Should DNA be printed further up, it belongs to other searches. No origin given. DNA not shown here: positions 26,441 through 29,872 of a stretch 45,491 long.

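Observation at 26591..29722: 1043-aa orphan protein with LysM-like N-terminus, no signal peptide and a glycine-rich hydrophobic cluster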

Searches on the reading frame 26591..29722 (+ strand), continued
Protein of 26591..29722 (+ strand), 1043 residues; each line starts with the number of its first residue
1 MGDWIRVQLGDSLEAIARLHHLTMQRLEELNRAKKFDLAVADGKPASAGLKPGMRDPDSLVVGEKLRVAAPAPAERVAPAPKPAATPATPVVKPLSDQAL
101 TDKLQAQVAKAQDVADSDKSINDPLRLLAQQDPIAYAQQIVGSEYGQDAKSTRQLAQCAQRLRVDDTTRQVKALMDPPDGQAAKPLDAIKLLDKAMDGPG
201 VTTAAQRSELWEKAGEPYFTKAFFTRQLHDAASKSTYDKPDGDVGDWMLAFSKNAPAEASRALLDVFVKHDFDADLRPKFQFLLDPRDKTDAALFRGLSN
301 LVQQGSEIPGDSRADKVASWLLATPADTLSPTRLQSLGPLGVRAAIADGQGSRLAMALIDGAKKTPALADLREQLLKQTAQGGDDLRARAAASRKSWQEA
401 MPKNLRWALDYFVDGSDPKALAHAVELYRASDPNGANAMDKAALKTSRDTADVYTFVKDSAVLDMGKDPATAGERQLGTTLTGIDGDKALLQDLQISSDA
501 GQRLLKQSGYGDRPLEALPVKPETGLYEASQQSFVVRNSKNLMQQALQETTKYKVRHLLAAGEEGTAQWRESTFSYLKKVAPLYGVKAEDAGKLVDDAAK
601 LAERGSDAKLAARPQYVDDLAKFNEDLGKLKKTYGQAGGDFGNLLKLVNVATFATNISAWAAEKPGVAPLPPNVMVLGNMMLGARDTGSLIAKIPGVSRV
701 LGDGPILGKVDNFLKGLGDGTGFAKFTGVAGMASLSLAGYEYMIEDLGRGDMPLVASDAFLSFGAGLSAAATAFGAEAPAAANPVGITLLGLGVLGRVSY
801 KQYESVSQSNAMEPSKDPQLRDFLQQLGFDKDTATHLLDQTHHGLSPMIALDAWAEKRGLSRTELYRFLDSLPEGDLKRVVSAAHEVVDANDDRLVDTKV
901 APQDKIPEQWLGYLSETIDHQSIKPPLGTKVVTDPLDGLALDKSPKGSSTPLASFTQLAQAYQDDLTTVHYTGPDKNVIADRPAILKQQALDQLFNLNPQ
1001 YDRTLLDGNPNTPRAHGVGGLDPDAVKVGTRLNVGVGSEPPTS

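Call 25: search_protein_families(library=ncbifam, proteins=[L004:1-474:+, L004:471-956:+, L004:979-1764:+, L004:1761-2795:+, L004:5996-15235:+, L007:2-361:+, L007:3596-3967:+, L005:84-557:+], max_evalue=0.01)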
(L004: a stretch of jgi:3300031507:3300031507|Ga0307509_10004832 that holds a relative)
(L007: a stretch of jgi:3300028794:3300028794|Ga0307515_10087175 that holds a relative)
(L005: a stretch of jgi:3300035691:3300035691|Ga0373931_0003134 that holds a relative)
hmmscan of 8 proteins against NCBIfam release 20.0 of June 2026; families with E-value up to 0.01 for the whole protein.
L004:1-474:+ (157 aa): 33 families (the best 25 are shown)
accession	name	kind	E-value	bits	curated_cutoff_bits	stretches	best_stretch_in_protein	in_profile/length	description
TIGR02546.1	III_secr_ATP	equivalog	3e-62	210.7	604.75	1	1-151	272-422/423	type III secretion system ATPase SctN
NF005295.0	PRK06820.1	equivalog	1.4e-59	202.3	690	1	1-151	289-439/440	EscN/YscN/HrcN family type III secretion system ATPase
NF006575.0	PRK09099.1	subfamily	1.7e-59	201.7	706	1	1-152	291-442/443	type III secretion system ATPase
NF005391.0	PRK06936.1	equivalog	4.9e-59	200.3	657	1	1-151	288-438/439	type III secretion system ATPase SctN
TIGR03496.1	FliI_clade1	equivalog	1.2e-56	192.3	619.1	1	1-149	263-413/414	flagellar protein export ATPase FliI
TIGR01026.1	fliI_yscN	subfamily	1.8e-55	188.5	379.5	1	1-151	289-439/440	FliI/YscN family ATPase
TIGR03497.1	FliI_clade2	equivalog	2.8e-54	184.6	629.8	1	1-150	263-412/413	flagellar protein export ATPase FliI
NF006012.0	PRK08149.1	equivalog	4.6e-52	177.4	594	1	1-150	280-429/431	type III secretion system ATPase SctN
TIGR03498.1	FliI_clade3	equivalog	1.8e-51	175.1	587.45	1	1-150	266-417/418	flagellar protein export ATPase FliI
NF005765.0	PRK07594.1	equivalog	4e-51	174.1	715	1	1-151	281-431/433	EscN/YscN/HrcN family type III secretion system ATPase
NF006290.1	PRK08472.1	equivalog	2.6e-47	161.6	644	1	2-150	283-432/433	flagellar protein export ATPase FliI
NF005535.1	PRK07196.1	equivalog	1.4e-44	152.8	715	1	1-150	283-433/434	flagellar protein export ATPase FliI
NF040574.1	T3SS_ATP_VscN2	exception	2.5e-30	105.7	750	1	5-151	272-417/420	type III secretion system ATPase VscN2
NF004578.0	PRK05922.1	equivalog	1.7e-29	102.9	604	1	2-154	284-434/434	type III secretion system ATPase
TIGR01039.1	atpD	equivalog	1.3e-18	67.1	462.85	1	7-147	280-420/462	F0F1 ATP synthase subunit beta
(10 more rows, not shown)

L004:471-956:+ (161 aa): 1 family
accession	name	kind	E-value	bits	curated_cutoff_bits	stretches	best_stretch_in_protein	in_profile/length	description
TIGR02473.1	flagell_FliJ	equivalog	0.0058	17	50.45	0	26-156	14-140/141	flagellar export protein FliJ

L004:979-1764:+ (261 aa): 5 families
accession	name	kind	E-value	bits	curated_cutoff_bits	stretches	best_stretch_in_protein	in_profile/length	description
TIGR01401.1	fliR_like_III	equivalog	3.7e-56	190.5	163.05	1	12-254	5-248/253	type III secretion system export apparatus subunit SctT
TIGR01400.1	fliR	equivalog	4.7e-41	141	168.6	1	19-245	5-232/245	flagellar biosynthetic protein FliR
NF009411.0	PRK12772.1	equivalog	8.7e-22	77.3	739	1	14-242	6-235/610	fused FliR family export protein/FlhB family type III secretion system protein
NF011876.0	PRK15349.1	equivalog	1.6e-17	64.2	275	1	18-238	12-237/259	EscT/YscT/HrcT family type III secretion system export apparatus protein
NF009416.1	PRK12780.1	equivalog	2.1e-12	47.2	306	1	49-246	40-237/247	flagellar biosynthesis protein FliR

L004:1761-2795:+ (344 aa): 9 families
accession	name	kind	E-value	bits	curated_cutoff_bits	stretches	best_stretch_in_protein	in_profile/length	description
TIGR01404.2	FlhB_rel_III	equivalog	1.2e-75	255.1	358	1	5-340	2-338/341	type III secretion system export apparatus subunit SctU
TIGR00328.1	flhB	equivalog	3.5e-63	213.9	349.25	1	8-339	6-340/348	flagellar biosynthesis protein FlhB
NF009364.0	PRK12721.1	equivalog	5.3e-53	180.4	381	1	4-340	3-340/352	EscU/YscU/HrcU family type III secretion system export apparatus switch protein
NF009411.0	PRK12772.1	equivalog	1.8e-43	148.9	739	1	7-337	267-600/610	fused FliR family export protein/FlhB family type III secretion system protein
NF004950.0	PRK06298.1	equivalog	5.8e-38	130.9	434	1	9-340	8-341/360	type III secretion system protein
NF009117.0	PRK12468.1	equivalog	3.2e-27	95.3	712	1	5-340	9-347/386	flagellar biosynthesis protein FlhB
NF006017.0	PRK08156.1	equivalog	9.3e-27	94.2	394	1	4-318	3-313/367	EscU/YscU/HrcU family type III secretion system export apparatus switch protein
NF009412.0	PRK12773.1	equivalog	6.4e-24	84.1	886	1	7-337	305-639/649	flagellar biosynthesis protein FlhB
TIGR00789.1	flhB_rel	hypoth_equivalog_domain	1.7e-07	31.3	117.35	1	266-339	3-76/84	FlhB-like flagellar biosynthesis protein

L004:5996-15235:+ (3079 aa): 1 family
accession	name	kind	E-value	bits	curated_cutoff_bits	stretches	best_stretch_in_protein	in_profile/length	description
NF012230.0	LWXIA_domain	equivalog_domain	2.2e-06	27.6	33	1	3003-3077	12-73/74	LWXIA domain-containing protein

L007:2-361:+ (119 aa): 9 families
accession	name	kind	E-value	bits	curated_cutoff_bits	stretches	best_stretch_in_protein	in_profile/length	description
TIGR01404.2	FlhB_rel_III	equivalog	9.1e-22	77.9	358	1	1-115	221-338/341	type III secretion system export apparatus subunit SctU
TIGR00328.1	flhB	equivalog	1.5e-19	70.4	349.25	1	1-114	225-340/348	flagellar biosynthesis protein FlhB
NF009364.0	PRK12721.1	equivalog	3.9e-19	69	381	1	1-115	224-340/352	EscU/YscU/HrcU family type III secretion system export apparatus switch protein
NF009411.0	PRK12772.1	equivalog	2.9e-14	52.4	739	1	2-112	488-600/610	fused FliR family export protein/FlhB family type III secretion system protein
NF009117.0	PRK12468.1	equivalog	5.1e-11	42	712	1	2-115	232-347/386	flagellar biosynthesis protein FlhB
NF004950.0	PRK06298.1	equivalog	3.7e-10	39.4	434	1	1-115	225-341/360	type III secretion system protein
TIGR00789.1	flhB_rel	hypoth_equivalog_domain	3.3e-08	33.6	117.35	1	41-114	3-76/84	FlhB-like flagellar biosynthesis protein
NF009412.0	PRK12773.1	equivalog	9.2e-07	27.4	886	1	2-112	526-639/649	flagellar biosynthesis protein FlhB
NF006017.0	PRK08156.1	equivalog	0.0025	17.1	394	1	1-94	219-314/367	EscU/YscU/HrcU family type III secretion system export apparatus switch protein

L007:3596-3967:+ (124 aa): 0 families

L005:84-557:+ (157 aa): 1 family
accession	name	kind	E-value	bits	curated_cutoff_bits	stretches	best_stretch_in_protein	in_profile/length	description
TIGR02473.1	flagell_FliJ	equivalog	0.0013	19.1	50.45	1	5-152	5-140/141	flagellar export protein FliJ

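Call 26: find_related_loci(query=A1, collection=genome_contigs, flank=10000)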
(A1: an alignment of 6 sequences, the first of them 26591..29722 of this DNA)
Query A1 (1043 aa) in genome_contigs; peptide patterns used: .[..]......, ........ (x = any residue, [..] = any of these).
22 stretches matched a pattern, but none encodes a relative of the query by tblastn (E <= 1e-3).

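Call 27: search_protein_representatives(alignment_id=A1)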
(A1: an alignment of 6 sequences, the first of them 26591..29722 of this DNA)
Query: 6 sequences, 1042 profile positions. Proteins with E-value up to 0.001 (for the whole library): 58; up to 1e-10: 20; up to 1e-30: 8. The best 58 are listed.
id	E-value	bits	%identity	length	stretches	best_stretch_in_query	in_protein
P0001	0.0e+00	2192.0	-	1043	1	1-1042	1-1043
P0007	1.0e-298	1010.0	-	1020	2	1-692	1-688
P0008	1.6e-46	175.1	-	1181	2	80-563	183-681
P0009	1.0e-45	172.4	-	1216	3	81-503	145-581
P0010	6.2e-40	153.2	-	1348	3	179-523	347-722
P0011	2.1e-39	151.5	-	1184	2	104-613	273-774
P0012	1.1e-32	129.3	-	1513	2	70-534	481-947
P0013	8.9e-32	126.2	-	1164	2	79-638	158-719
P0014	3.1e-30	121.1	-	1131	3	340-891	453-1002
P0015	9.2e-28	112.9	-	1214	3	763-911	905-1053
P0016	9.7e-27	109.6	-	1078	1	73-895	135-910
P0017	3.8e-26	107.6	-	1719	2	65-523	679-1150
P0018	1.2e-18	82.7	-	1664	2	76-462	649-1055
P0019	1.3e-15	72.7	-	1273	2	818-892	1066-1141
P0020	7.9e-15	70.1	-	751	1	620-900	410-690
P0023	3.8e-12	61.2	-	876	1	242-888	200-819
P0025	1.3e-11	59.5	-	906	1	702-894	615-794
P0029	3.6e-08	48.1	-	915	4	734-886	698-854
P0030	9.8e-08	46.6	-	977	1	699-892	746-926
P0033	3.5e-07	44.8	-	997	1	741-890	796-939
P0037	1.6e-06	42.6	-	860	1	746-896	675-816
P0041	8.3e-06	40.3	-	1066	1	693-892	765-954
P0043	4.2e-05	37.9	-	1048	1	711-897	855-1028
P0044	5.0e-05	37.7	-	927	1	744-910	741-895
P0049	1.1e-04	36.5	-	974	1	765-895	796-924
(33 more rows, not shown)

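Call 28: predict_structure(alignment_id=A1)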
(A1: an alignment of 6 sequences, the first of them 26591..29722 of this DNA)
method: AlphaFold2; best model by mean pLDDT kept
length: 1043 residues; sequences in the alignment: 6
mean_pLDDT: 51.6   pTM: 0.36
mean pLDDT of the five models: 51.6, 49.0, 48.2, 47.9, 47.5
residues with pLDDT >= 90: 0; 70-90: 188; 50-70: 306; < 50: 549
segments of 3 or more residues with pLDDT < 50: 1-91, 119-123, 235-242, 271-284, 307-310, 326-333, 402-437, 466-468, 485-488, 493-565, 583-585, 605-614, 636-639, 647-792, 798-812, 897-900, 929-981, 983-985, 997-1043
pLDDT, mean of each block of 10 residues (from residue 1): 32 39 42 39 35 36 29 29 35 68 83 65 58 74 63 74 82 76 73 67 62 79 69 48 62 66 65 39 51 69 57 69 52 55 73 77 73 81 77 61 41 36 41 47 62 70 54 73 53 46 42 27 28 27 34 41 46 55 55 64 49 49 58 52 50 42 38 32 30 28 32 32 34 40 38 41 43 36 41 49 42 49 53 67 62 67 66 74 72 55 60 62 57 37 39 46 45 39 50 50 40 33 30 32 29
secondary structure, 60 per line:
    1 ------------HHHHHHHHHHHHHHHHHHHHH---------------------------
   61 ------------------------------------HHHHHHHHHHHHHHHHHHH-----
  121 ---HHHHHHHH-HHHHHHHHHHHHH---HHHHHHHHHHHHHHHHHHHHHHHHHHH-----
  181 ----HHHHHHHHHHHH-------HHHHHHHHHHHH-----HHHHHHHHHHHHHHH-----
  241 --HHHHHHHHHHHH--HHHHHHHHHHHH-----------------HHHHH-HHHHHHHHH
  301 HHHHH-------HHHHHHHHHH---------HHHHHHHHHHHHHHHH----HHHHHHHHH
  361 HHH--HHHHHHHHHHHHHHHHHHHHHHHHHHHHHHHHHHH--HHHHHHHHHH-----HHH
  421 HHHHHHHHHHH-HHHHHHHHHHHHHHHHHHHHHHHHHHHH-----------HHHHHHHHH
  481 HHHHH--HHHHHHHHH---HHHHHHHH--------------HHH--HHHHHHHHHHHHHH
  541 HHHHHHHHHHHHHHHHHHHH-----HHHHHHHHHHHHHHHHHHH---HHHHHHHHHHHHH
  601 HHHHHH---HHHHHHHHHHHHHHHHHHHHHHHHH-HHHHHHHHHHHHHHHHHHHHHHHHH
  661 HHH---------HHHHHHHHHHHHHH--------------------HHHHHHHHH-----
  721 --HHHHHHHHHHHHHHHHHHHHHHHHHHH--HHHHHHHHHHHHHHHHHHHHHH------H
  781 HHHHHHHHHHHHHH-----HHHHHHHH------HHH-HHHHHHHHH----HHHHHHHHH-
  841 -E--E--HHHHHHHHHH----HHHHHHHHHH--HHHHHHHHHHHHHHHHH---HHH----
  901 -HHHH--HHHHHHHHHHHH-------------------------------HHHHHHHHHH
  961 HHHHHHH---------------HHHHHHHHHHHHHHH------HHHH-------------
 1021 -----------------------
elements in order (helices of 4 or more, strands of 3 or more residues): H13-33 H97-115 H124-131 H133-145 H149-175 H185-196 H204-215 H221-235 H243-254 H257-268 H286-290 H292-305 H313-322 H332-347 H352-363 H366-400 H403-412 H418-431 H433-460 H472-485 H488-496 H500-507 H527-560 H566-584 H588-606 H610-634 H636-663 H673-686 H707-715 H723-749 H752-773 H780-794 H800-807 H818-826 H831-839 H848-857 H862-871 H874-890 H902-905 H908-919 H951-967 H983-997 H1004-1007

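Call 30: search_protein_families(library=pfam, alignment_id=A2, max_evalue=0.001)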
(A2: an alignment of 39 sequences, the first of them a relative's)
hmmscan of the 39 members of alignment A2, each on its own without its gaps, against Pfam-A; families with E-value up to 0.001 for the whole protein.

A. member 1, P0001 (1043 aa): 1 family
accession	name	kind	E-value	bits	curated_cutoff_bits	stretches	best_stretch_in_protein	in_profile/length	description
PF01476.26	LysM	-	9.7e-06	25.9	20.9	1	6-32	2-28/43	LysM domain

B. families by the number of members that match (of 39 scanned): 6 families
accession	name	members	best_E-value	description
PF01476.26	LysM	9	7.6e-17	LysM domain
PF01471.23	PG_binding_1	1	5.9e-17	Putative peptidoglycan binding domain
PF04108.17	ATG17_like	1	9.1e-06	Autophagy protein ATG17-like domain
PF14748.11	P5CR_dimer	1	2.3e-05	Pyrroline-5-carboxylate reductase dimerisation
PF23473.1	LysM3_LYK4_5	1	3.2e-05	LYK4/5 LysM3 domain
PF09374.15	PG_binding_3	1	0.00048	Predicted Peptidoglycan domain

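Call 32: list_cluster_members(proteins=[P0007, P0008, P0009, P0010, P0011, P0013, P0014, P0015, P0016, P0020])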
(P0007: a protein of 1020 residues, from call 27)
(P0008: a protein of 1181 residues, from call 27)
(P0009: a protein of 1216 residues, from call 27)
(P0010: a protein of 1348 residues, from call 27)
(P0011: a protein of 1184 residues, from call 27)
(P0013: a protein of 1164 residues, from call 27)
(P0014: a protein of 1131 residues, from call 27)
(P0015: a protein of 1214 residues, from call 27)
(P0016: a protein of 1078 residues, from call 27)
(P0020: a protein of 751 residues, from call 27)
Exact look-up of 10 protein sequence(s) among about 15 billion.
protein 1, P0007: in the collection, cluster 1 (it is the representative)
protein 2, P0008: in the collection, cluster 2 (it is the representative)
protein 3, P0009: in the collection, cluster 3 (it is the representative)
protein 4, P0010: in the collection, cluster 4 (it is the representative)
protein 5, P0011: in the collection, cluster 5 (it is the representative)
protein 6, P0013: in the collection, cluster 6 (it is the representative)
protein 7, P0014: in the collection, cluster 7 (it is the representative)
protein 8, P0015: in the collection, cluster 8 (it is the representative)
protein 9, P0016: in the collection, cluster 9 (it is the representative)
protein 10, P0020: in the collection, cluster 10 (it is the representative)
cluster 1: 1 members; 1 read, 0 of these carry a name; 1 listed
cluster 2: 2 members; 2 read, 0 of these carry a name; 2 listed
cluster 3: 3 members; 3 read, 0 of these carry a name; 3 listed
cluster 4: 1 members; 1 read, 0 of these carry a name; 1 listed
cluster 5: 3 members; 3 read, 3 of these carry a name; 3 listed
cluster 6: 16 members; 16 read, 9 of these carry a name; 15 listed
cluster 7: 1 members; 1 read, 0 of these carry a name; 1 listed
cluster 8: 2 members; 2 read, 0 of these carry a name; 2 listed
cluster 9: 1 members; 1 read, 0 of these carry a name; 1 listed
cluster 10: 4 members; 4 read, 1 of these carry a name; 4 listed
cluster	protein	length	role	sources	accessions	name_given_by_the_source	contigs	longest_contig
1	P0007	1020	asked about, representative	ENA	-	-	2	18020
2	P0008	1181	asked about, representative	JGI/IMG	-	-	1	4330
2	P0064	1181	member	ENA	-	-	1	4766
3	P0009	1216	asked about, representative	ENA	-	-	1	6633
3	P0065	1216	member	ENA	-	-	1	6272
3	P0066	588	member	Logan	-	-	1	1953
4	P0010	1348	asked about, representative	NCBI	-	-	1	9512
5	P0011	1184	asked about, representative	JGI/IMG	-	LysM domain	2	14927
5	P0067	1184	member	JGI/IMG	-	hypothetical protein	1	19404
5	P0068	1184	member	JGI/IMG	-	hypothetical protein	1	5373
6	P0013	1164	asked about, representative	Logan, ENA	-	-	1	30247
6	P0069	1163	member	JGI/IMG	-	hypothetical protein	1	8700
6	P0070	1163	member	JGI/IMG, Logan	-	hypothetical protein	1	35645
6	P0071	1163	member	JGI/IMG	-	hypothetical protein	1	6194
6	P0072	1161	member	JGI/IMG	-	hypothetical protein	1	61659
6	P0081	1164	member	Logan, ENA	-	-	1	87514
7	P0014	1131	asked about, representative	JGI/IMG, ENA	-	-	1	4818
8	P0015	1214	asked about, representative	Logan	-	-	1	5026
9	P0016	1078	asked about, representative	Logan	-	-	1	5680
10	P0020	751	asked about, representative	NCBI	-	-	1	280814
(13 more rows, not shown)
